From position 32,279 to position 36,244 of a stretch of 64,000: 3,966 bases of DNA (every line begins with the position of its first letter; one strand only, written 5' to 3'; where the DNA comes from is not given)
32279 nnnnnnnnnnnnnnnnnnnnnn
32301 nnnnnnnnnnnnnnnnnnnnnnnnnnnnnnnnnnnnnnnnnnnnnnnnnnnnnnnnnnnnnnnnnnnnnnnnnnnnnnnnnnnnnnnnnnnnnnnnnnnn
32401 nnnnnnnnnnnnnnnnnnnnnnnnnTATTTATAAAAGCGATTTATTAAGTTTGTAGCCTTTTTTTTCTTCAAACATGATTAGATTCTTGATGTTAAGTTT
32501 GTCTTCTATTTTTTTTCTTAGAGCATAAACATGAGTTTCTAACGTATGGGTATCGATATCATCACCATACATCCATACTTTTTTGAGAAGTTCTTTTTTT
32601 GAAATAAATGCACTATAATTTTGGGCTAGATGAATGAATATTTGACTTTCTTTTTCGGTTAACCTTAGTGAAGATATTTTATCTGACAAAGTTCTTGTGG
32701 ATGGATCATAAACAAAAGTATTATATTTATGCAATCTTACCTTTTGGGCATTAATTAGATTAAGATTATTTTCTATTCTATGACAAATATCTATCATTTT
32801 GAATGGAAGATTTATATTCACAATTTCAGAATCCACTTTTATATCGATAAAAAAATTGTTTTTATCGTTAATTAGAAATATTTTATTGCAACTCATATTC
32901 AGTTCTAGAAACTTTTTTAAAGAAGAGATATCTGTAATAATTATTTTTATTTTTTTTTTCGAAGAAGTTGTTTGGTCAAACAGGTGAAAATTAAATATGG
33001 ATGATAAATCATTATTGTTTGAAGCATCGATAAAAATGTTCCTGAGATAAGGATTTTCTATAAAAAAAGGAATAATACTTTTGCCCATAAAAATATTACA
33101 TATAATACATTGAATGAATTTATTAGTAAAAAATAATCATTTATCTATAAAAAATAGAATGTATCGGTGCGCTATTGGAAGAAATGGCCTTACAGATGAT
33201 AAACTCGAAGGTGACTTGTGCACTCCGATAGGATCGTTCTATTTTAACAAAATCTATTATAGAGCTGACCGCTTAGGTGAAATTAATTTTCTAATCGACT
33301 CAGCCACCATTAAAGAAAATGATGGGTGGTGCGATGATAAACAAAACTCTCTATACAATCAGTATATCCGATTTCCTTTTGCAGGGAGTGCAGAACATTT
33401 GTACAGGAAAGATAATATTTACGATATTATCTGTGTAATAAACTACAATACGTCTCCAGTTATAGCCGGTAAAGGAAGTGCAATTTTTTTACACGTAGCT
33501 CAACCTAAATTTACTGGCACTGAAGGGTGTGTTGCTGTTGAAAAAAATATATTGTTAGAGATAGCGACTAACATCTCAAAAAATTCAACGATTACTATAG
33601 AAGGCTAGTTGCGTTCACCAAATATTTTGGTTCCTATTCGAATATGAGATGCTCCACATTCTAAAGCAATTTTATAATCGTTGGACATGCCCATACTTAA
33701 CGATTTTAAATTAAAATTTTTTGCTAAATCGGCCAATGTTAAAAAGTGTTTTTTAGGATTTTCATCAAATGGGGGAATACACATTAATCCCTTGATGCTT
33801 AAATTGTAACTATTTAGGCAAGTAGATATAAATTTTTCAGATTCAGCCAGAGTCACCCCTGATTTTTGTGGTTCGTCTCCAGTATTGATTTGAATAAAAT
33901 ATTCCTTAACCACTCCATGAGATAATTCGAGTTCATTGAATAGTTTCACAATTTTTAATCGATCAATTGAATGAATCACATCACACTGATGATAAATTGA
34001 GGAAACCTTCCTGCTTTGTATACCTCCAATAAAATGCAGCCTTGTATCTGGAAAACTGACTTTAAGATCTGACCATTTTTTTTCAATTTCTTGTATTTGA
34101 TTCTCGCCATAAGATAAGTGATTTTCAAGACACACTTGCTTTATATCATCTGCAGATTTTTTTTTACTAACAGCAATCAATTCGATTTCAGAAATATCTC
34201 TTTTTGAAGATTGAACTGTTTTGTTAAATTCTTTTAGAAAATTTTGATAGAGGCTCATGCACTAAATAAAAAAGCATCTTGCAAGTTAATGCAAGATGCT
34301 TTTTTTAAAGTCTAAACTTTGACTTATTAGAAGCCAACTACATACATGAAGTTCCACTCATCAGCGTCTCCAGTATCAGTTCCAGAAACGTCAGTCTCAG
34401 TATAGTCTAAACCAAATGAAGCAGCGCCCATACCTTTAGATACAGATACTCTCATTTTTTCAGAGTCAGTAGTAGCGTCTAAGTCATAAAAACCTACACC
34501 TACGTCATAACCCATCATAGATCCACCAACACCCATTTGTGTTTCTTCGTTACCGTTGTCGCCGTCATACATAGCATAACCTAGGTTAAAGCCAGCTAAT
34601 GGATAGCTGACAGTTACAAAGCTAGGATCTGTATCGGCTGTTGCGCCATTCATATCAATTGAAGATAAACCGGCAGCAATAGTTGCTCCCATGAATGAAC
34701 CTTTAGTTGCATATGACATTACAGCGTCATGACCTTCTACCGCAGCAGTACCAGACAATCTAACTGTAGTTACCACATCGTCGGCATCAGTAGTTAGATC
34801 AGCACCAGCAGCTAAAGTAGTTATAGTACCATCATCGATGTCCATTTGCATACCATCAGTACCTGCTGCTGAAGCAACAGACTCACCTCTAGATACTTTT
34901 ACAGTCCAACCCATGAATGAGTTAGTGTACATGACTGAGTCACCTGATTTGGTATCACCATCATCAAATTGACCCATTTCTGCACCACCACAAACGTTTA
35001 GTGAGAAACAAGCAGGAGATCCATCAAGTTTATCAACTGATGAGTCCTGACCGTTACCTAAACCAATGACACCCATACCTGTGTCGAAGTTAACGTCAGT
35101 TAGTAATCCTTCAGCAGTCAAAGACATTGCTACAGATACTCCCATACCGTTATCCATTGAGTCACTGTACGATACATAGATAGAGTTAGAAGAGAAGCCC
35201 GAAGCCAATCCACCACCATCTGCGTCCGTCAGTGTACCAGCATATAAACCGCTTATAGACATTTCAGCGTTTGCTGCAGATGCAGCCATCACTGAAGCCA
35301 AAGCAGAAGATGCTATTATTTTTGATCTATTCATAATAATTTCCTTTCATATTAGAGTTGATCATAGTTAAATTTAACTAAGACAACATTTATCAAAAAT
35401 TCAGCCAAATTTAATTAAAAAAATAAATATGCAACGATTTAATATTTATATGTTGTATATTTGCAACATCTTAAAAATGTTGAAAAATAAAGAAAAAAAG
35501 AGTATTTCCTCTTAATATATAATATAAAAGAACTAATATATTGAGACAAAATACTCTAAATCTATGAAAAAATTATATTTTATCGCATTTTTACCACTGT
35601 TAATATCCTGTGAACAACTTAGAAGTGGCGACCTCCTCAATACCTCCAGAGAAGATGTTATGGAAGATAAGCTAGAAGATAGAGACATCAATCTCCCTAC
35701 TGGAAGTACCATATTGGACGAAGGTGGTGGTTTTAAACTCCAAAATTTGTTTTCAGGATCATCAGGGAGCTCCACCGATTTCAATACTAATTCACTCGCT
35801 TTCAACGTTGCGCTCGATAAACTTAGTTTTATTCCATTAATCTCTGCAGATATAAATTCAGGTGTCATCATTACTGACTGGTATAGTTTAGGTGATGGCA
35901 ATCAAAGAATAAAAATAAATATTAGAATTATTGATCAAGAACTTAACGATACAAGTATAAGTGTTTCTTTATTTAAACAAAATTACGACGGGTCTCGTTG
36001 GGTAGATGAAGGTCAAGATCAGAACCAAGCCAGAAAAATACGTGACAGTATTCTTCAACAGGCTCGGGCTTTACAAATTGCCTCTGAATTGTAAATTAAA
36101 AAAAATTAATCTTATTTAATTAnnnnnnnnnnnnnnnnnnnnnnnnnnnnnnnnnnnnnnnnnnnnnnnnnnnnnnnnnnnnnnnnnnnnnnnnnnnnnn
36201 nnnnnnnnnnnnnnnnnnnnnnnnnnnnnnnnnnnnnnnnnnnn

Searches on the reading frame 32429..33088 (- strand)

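Call 52: search_protein_families(library=pfam, proteins=[window:32429-33088:-], max_evalue=0.00001)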
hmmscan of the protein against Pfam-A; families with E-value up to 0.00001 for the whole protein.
window:32429-33088:- (219 aa): 1 family
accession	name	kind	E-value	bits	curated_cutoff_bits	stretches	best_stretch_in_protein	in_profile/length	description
PF00486.34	Trans_reg_C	-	8.5e-17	61.4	26.2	1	141-214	4-77/77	Transcriptional regulatory protein, C terminal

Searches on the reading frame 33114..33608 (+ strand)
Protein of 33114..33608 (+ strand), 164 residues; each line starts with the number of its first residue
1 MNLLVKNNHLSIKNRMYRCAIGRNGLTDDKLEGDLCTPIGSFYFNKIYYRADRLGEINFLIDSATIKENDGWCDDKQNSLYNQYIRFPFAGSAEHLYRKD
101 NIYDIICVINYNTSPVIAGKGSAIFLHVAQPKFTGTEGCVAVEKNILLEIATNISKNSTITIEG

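Call 52: search_protein_families(library=pfam, proteins=[window:33114-33608:+], max_evalue=0.00001)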
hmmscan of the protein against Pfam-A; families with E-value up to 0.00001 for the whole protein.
window:33114-33608:+ (164 aa): 1 family
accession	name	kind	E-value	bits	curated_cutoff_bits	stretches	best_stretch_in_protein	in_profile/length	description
PF03734.19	YkuD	-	3.7e-11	44.2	23.4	1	15-162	24-146/146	L,D-transpeptidase catalytic domain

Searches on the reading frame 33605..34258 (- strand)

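Call 52: search_protein_families(library=pfam, proteins=[window:33605-34258:-], max_evalue=0.00001)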
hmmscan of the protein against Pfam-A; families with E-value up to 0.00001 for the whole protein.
window:33605-34258:- (217 aa): 1 family
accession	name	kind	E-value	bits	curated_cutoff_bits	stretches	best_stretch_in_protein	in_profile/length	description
PF01168.26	Ala_racemase_N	-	2.5e-11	44.2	24.1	1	26-215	22-218/220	Alanine racemase, N-terminal domain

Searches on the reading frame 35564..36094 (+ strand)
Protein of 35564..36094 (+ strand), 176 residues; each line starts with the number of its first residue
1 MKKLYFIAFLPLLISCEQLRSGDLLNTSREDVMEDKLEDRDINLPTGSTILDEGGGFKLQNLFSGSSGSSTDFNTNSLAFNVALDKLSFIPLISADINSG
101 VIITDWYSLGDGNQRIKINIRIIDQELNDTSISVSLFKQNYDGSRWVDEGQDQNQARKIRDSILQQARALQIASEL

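Call 52: search_protein_families(library=pfam, proteins=[window:35564-36094:+], max_evalue=0.00001)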
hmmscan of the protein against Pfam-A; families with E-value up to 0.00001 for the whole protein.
window:35564-36094:+ (176 aa): 1 family
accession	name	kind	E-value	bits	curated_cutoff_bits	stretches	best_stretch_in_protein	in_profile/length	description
PF12100.13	DUF3576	-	2.9e-26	92.1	25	1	75-171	3-100/101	Domain of unknown function (DUF3576)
